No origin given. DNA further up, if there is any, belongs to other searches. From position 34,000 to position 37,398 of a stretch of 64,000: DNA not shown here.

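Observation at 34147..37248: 1033-aa fusion of an LCAT-like lipase, a macro-like domain and a CHAT protease, translationally coupled to a secreted esterase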

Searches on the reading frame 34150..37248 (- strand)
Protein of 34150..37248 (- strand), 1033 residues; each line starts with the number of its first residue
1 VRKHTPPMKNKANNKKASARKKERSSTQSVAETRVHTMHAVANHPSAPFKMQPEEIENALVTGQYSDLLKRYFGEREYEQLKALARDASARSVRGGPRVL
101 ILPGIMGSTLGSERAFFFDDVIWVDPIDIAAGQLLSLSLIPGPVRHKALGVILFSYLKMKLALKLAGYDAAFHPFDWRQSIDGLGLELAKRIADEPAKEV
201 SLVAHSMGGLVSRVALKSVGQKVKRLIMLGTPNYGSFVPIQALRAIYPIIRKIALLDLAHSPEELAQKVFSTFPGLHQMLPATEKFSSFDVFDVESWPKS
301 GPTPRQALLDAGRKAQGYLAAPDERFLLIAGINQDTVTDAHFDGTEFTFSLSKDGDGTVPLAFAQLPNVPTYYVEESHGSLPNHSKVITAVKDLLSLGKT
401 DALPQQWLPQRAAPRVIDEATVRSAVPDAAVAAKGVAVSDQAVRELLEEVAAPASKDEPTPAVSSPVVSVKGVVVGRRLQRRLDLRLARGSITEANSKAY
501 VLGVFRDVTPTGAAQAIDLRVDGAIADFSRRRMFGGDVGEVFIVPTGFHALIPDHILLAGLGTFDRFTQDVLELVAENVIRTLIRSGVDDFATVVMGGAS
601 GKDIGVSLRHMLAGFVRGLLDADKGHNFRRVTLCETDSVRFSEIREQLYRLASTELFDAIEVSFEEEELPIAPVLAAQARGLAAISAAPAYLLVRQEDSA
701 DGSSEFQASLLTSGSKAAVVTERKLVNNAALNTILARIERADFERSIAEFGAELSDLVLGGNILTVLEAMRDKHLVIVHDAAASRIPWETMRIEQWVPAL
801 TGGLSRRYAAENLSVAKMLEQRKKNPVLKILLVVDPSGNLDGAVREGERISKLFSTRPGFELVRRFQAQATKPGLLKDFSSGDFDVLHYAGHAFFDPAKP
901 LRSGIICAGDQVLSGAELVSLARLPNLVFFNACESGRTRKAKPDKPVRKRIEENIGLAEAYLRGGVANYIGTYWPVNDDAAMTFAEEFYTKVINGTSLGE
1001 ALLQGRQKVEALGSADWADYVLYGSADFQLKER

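Call 6: search_protein_families(library=pfam, proteins=[window:34150-37248:-], max_evalue=1)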
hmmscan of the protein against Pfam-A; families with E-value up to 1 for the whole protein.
window:34150-37248:- (1033 aa): 13 families
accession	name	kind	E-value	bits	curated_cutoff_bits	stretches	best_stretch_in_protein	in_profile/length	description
PF12770.12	CHAT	-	1e-29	104.3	24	1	751-1025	4-289/289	CHAT domain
PF02789.23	Peptidase_M17_N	-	6.5e-08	33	23.4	1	501-596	1-95/129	Cytosol aminopeptidase family, N-terminal domain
PF02450.21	LCAT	-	1.9e-07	31.1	21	1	173-286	90-208/392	Lecithin:cholesterol acyltransferase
PF07819.20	PGAP1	-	2.7e-06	27.7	24.3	1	194-240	87-136/233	PGAP1-like alpha/beta domain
PF12697.13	Abhydrolase_6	-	0.0014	19.8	26.3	1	162-267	32-118/217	Alpha/beta hydrolase family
PF05057.20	DUF676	-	0.0014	18.6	20.3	1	187-223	65-103/217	Putative serine esterase (DUF676)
PF06259.18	Abhydrolase_8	-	0.0016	18.5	20.5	1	195-233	106-144/178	Alpha/beta hydrolase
PF24096.1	DUF7379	-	0.0018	18.7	33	1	190-236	59-115/191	Domain of unknown function (DUF7379)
PF00561.26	Abhydrolase_1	-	0.0026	17.9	25.8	1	198-237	69-103/245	alpha/beta hydrolase fold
PF12146.15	Hydrolase_4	-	0.0076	16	27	1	184-231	62-109/239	Serine aminopeptidase, S33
PF03568.22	Peptidase_C50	-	0.011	15.4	27.8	1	770-978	211-392/395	Peptidase family C50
PF02089.21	Palm_thioest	-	0.012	15.8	26.8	1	194-238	69-115/254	Palmitoyl protein thioesterase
PF06821.19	Ser_hydrolase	-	0.22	11.8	22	1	194-233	51-92/172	Serine hydrolase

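Call 7: search_protein_families(library=ncbifam, proteins=[window:34150-37248:-], max_evalue=1)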
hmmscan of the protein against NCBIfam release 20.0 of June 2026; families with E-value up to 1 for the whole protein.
window:34150-37248:- (1033 aa): 3 families
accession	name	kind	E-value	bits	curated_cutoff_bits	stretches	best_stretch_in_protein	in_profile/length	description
NF002074.0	PRK00913.1-4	equivalog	0.00024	20.1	415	1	487-594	5-111/496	leucyl aminopeptidase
NF011457.0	PRK14875.1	equivalog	0.00083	18.4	307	1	179-231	179-231/372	acetoin dehydrogenase dihydrolipoyllysine-residue acetyltransferase subunit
NF002072.0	PRK00913.1-1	equivalog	0.14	10.7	826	1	486-587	4-104/502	leucyl aminopeptidase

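Call 8: search_protein_families(library=padloc, proteins=[window:34150-37248:-], max_evalue=1)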
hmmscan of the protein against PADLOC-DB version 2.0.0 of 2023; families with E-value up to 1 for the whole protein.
window:34150-37248:- (1033 aa): 1 family
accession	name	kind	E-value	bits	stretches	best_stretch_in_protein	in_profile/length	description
PDLC03832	BovA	-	5.2e-06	23.7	1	845-1009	509-666/711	-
